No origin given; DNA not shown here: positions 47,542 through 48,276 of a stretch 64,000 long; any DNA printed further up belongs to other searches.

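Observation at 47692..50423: Fur-family regulator translationally coupled to a P1B-4 ATPase and divergent from feo: import, efflux and sensor in one locus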

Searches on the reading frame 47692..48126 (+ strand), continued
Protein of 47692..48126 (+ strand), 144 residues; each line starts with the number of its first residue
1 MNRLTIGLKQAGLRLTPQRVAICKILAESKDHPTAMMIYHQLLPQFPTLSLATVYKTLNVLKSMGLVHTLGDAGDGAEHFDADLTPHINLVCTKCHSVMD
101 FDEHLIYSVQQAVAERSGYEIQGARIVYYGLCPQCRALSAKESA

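Call 10: search_solved_structures(query=window:47692-48126:+, max_evalue=0.001, show_alignments=4)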
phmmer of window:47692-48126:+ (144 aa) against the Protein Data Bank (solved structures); distinct sequences matched with E-value up to 0.001: 26.
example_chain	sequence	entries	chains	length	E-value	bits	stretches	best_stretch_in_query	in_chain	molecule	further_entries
2fe3_A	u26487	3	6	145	4.3e-25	91.6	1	8-136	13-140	Peroxide operon regulator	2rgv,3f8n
4i7h_A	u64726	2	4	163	1.8e-24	89.5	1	8-138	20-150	peroxide stress sensing regulator | Peroxide stress regulator PerR, FUR family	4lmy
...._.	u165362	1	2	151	1.5e-18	70.3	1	4-137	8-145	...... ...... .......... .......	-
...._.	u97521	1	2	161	6.8e-18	68.2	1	7-141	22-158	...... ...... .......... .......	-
4ets_A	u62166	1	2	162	6.9e-18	68.2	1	7-141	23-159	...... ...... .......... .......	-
6dk4_A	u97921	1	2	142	6.1e-17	65.2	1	8-136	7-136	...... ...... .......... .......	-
4raz_A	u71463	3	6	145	9e-16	61.4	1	5-131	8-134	DNA-binding transcriptional dual regulator of siderophore biosynthesis and transport(Fur f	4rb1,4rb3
4ray_A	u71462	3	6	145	2.7e-15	59.8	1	10-131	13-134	DNA-binding transcriptional dual regulator of siderophore biosynthesis and transport(Fur f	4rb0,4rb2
8j6w_A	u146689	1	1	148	8.9e-14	54.9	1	6-134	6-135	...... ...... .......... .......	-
2o03_A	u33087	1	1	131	9.2e-14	54.9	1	10-137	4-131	probable Zinc uptake regulation protein FurB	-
5nbc_A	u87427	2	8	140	1.5e-13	54.2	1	1-136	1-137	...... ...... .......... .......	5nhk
3eyy_A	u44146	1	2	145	1.5e-13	54.2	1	8-137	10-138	Putative iron uptake regulatory protein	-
5fd5_A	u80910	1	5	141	3e-13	53.2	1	10-131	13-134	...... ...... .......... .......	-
5fd6_A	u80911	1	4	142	3.1e-13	53.2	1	10-131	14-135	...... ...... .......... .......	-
2w57_A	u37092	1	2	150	7.5e-12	48.7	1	7-133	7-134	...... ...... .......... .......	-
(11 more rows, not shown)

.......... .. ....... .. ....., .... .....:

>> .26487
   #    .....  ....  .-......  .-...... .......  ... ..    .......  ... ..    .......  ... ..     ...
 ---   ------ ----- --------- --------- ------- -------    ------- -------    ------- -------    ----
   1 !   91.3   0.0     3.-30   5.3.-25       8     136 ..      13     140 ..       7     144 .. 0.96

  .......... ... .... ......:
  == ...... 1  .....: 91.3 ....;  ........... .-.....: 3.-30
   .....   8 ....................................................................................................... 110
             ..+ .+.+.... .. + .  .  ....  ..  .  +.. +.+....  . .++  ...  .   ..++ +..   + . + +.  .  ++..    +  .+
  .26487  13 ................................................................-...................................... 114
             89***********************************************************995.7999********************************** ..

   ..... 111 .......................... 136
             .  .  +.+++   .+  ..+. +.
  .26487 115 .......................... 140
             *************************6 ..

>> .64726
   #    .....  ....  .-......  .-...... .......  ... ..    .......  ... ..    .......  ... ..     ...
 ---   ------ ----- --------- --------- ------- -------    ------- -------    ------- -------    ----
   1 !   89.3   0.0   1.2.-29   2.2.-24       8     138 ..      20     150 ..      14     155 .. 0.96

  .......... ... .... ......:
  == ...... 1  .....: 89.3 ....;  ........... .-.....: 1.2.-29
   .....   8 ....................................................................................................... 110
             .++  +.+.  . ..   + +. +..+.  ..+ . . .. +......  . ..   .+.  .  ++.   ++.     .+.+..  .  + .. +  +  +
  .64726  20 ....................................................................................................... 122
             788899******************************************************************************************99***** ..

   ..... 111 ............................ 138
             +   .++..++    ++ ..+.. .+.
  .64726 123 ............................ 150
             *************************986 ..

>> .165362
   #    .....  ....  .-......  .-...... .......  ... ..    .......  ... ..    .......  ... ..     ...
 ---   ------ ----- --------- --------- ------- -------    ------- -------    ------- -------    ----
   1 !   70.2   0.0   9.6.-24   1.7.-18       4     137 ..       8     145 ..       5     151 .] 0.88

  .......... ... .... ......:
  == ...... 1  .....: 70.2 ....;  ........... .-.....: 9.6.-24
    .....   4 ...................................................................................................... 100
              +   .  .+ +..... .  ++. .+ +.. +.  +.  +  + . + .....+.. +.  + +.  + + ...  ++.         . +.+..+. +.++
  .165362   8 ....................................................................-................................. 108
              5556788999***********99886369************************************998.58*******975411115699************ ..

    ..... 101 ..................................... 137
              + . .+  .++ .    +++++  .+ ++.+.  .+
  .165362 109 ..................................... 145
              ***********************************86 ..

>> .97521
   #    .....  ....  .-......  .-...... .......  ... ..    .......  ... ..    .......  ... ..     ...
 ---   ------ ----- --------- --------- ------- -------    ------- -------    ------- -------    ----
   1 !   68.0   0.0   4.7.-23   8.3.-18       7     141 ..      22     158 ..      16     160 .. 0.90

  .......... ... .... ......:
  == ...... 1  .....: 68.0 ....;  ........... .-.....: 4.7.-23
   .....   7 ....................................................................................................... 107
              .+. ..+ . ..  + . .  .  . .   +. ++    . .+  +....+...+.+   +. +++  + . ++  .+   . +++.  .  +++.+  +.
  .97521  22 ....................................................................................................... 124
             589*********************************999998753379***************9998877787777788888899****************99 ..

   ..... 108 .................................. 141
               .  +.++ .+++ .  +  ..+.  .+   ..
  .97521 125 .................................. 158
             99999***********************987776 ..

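Call 12: find_encoding_contigs(protein=P0001, flank=7000, max_places=2)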
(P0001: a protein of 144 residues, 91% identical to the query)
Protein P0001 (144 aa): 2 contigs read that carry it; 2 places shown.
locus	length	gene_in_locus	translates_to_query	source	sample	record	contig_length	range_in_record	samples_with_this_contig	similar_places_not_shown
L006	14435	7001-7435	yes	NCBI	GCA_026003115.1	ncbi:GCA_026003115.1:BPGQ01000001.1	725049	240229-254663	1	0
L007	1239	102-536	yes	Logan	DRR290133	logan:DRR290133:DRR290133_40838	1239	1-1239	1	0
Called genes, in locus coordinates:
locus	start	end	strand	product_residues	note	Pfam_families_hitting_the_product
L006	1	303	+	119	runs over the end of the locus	PF06947:DUF1290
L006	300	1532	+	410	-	PF00012:HSP70 (faint), PF02491:SHS2_FTSA, PF06723:MreB_Mbl, PF11104:PilM_2, PF06277:EutA (weak), PF14450:FtsA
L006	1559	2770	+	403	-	PF00091:Tubulin, PF12327:FtsZ_C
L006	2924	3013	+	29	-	-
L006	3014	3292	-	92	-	PF04023:FeoA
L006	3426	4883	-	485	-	PF17910:FeoB_Cyto, PF07670:Gate, PF07664:FeoB_C, PF07670:Gate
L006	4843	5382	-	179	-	PF03193:RsgA_GTPase (faint), PF00009:GTP_EFTU (faint), PF01926:MMR_HSR1, PF02421:FeoB_N, PF04548:AIG1 (weak), PF09439:SRPRB (weak)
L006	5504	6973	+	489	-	-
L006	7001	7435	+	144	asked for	PF01475:FUR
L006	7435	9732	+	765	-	PF00122:E1-E2_ATPase, PF00702:Hydrolase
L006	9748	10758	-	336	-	PF00150:Cellulase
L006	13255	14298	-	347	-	PF00483:NTP_transferase, PF12804:NTP_transf_3, PF25084:LbH_EIF2B, PF24894:Hexapep_GlmU (weak), PF00132:Hexapep, PF25087:GMPPB_C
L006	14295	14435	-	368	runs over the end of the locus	PF00155:Aminotran_1_2, PF01041:DegT_DnrJ_EryC1, PF00266:Aminotran_5, PF01212:Beta_elim_lyase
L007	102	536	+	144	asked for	PF01475:FUR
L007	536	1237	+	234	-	?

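Call 13: find_encoding_contigs(protein=P0020, flank=7000, max_places=2)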
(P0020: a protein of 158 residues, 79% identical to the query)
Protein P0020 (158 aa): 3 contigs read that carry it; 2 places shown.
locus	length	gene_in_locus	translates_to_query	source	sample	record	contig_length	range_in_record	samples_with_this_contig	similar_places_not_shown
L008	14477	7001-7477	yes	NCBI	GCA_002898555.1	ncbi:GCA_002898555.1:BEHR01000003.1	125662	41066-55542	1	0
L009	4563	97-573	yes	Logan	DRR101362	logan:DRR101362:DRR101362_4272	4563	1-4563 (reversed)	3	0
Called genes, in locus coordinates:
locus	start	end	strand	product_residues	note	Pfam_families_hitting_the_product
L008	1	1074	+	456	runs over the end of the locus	PF03972:MmgE_PrpD_N, PF19305:MmgE_PrpD_C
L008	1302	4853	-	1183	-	PF13374:TPR_10 (faint), PF13191:AAA_16, PF25872:HTH_77 (weak), PF13424:TPR_12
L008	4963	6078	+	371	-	-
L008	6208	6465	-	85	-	PF00196:GerE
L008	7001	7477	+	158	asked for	PF01475:FUR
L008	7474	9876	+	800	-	PF00122:E1-E2_ATPase, PF00702:Hydrolase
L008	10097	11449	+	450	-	PF01964:ThiC_Rad_SAM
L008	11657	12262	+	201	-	-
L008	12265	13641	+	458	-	-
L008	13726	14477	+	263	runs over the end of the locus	PF00902:TatC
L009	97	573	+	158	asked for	PF01475:FUR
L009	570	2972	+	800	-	PF00122:E1-E2_ATPase, PF00702:Hydrolase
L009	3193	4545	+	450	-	PF01964:ThiC_Rad_SAM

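Call 14: find_encoding_contigs(protein=P0025, flank=7000, max_places=3)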
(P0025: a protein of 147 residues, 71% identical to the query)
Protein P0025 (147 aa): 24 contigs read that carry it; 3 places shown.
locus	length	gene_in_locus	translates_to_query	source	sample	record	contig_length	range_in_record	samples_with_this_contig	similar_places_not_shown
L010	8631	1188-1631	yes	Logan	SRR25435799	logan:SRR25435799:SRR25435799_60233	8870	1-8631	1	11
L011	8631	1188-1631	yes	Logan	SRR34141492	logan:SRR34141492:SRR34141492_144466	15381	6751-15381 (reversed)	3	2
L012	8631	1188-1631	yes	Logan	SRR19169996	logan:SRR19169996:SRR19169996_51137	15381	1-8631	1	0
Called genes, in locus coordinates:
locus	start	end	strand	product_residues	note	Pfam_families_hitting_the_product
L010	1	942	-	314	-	?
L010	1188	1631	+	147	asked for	PF01475:FUR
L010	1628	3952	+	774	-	PF00122:E1-E2_ATPase, PF00702:Hydrolase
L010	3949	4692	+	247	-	PF07973:tRNA_SAD (weak)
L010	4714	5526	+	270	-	PF01209:Ubie_methyltran (weak), PF08241:Methyltransf_11, PF08242:Methyltransf_12, PF13649:Methyltransf_25, PF13847:Methyltransf_31 (weak)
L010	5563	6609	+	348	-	PF01118:Semialdhyde_dh, PF22698:Semialdhyde_dhC_1, PF02774:Semialdhyde_dhC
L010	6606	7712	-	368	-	PF00437:T2SSE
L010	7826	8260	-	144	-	-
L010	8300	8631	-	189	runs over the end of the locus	?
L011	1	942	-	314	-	?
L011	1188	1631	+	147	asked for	PF01475:FUR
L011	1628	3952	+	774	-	PF00122:E1-E2_ATPase, PF00702:Hydrolase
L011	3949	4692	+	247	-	PF07973:tRNA_SAD (weak)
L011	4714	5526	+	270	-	PF01209:Ubie_methyltran (weak), PF08241:Methyltransf_11, PF08242:Methyltransf_12, PF13649:Methyltransf_25, PF13847:Methyltransf_31 (weak)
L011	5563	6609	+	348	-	PF01118:Semialdhyde_dh, PF22698:Semialdhyde_dhC_1, PF02774:Semialdhyde_dhC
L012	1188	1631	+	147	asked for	PF01475:FUR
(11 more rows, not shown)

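Call 15: find_encoding_contigs(protein=P0068, flank=7000, max_places=2)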
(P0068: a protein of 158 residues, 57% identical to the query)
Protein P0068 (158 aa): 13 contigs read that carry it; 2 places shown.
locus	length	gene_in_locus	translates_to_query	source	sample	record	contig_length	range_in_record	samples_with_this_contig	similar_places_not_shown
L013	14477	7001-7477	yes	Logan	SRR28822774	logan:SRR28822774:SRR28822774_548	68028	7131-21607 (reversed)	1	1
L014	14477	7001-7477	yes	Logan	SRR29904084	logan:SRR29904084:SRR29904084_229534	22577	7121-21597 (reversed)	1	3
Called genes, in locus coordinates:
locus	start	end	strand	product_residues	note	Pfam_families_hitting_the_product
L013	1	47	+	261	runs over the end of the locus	PF00561:Abhydrolase_1, PF12146:Hydrolase_4, PF12697:Abhydrolase_6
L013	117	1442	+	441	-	PF05977:MFS_3, PF07690:MFS_1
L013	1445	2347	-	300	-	PF00850:Hist_deacetyl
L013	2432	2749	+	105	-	-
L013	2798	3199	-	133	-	PF01814:Hemerythrin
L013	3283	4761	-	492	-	PF02660:G3P_acyltransf, PF02645:DegV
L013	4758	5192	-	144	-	-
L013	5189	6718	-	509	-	PF04055:Radical_SAM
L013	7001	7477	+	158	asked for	PF01475:FUR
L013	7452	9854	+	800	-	PF00122:E1-E2_ATPase, PF00702:Hydrolase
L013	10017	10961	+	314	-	PF03180:Lipoprotein_9 (weak), PF13379:NMT1_2, PF09084:NMT1, PF12974:Phosphonate-bd (weak)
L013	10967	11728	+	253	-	PF00005:ABC_tran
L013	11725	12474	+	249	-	PF00528:BPD_transp_1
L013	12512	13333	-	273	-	PF01040:UbiA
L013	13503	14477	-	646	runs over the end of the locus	PF00535:Glycos_transf_2, PF13641:Glyco_tranf_2_3, PF13506:Glyco_transf_21, PF13632:Glyco_trans_2_3, PF03552:Cellulose_synt, PF07238:PilZ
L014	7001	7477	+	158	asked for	PF01475:FUR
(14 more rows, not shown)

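Call 21: find_related_loci(query=A1, collection=genome_contigs, flank=5000)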
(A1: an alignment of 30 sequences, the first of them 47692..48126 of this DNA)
Query A1 (144 aa) in genome_contigs; peptide patterns used: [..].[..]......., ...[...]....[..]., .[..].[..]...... (x = any residue, [..] = any of these).
462 stretches matched a pattern; 445 encode a relative of the query (tblastn E <= 1e-3); the best 80 are kept; 80 distinct loci.
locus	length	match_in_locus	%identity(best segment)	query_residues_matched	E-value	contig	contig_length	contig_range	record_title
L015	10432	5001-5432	92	1-144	3e-89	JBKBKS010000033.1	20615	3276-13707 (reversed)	MAG: Fimbriimonadales bacterium isolate 21I_052.bin.29 NODE_33_length_20615_cov_4.686289, whole genome shotgun sequence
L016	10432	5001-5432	92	1-144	3e-89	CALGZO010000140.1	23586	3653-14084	MAG: uncultured Fimbriimonadales bacterium isolate R1_Bin_MAXBIN__010_1 genome assembly, contig: c_000002809608, whole g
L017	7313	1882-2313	91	1-144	8e-89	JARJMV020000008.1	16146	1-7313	MAG: bacterium isolate MAG_7 k141_323772, whole genome shotgun sequence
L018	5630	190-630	90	1-144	4e-88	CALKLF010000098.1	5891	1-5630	MAG: uncultured Fimbriimonadales bacterium isolate R1_Bin_Bin_75_sub_1 genome assembly, contig: c_000003735054, whole ge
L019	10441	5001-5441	90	1-144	4e-88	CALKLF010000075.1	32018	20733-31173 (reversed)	MAG: uncultured Fimbriimonadales bacterium isolate R1_Bin_Bin_75_sub_1 genome assembly, contig: c_000000615279, whole ge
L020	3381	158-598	88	1-144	4e-88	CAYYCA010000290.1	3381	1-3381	MAG TPA_asm: uncultured Fimbriimonadales bacterium isolate binchicken_co170_10 genome assembly, contig: NODE_9979_length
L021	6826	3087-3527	88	1-144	4e-86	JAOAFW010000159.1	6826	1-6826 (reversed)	MAG: Fimbriimonadales bacterium isolate SKW30 k141_1201490, whole genome shotgun sequence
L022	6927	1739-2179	88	1-144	2e-85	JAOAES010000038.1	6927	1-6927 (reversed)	MAG: Fimbriimonadales bacterium isolate SKW266 k141_1073556, whole genome shotgun sequence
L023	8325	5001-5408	93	1-136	3e-85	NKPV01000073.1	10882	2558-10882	MAG: Armatimonadetes bacterium JP3_11 k99_60818, whole genome shotgun sequence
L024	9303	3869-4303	87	1-144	1e-83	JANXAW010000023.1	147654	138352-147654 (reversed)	MAG: Fimbriimonadales bacterium isolate SKYB14 k141_98402, whole genome shotgun sequence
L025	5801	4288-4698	89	1-137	8e-84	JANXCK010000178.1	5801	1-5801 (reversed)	MAG: Fimbriimonadales bacterium isolate SKYB70 k141_447674, whole genome shotgun sequence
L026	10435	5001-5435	87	1-144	2e-82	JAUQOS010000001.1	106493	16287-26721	MAG: Armatimonadota bacterium isolate BF2.bins.106.201808 NODE_98_length_106493_cov_58.602100, whole genome shotgun sequ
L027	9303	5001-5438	82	1-144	1e-81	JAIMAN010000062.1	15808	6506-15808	MAG: Armatimonadota bacterium isolate HOT.MAX.079 NODE_3525_length_15808_cov_10.096434, whole genome shotgun sequence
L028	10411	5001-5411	85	1-137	4e-80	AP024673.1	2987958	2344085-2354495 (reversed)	MAG: Fimbriimonadales bacterium KatS3mg018 DNA, complete genome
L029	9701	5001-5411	84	1-137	9e-80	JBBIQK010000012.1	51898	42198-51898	MAG: Armatimonadota bacterium isolate CYS170214_bin_324 NODE_424_length_51898_cov_119.092, whole genome shotgun sequence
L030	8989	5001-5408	83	1-136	2e-77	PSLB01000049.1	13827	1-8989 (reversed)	MAG: Armatimonadota bacterium isolate ERB_34_2 NODE_1330_length_13827_cov_3.624927, whole genome shotgun sequence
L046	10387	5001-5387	61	7-135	2e-53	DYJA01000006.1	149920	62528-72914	MAG TPA_asm: Candidatus Aquidulcis sp. isolate FI88_2_58_12 Afr_mines_FI88_72_length_149920_cov_5_041878, whole genome s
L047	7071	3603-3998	60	4-135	2e-53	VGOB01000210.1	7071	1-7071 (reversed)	MAG: Chloroflexi bacterium isolate K_DeepCast_250m_m1_199 K_DeepCast_250m_m1_199_Ga0194125_10023717, whole genome shotgu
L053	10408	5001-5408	57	1-136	4e-52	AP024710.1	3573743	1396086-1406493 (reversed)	Leptolinea sp. HRD-7 DNA, complete genome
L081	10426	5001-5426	54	2-143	6e-51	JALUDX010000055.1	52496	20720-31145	MAG: Anaerolineales bacterium isolate S143_maxbin2_scaf2bin.336 S143_NODE_168_length_52496_cov_51.103172, whole genome s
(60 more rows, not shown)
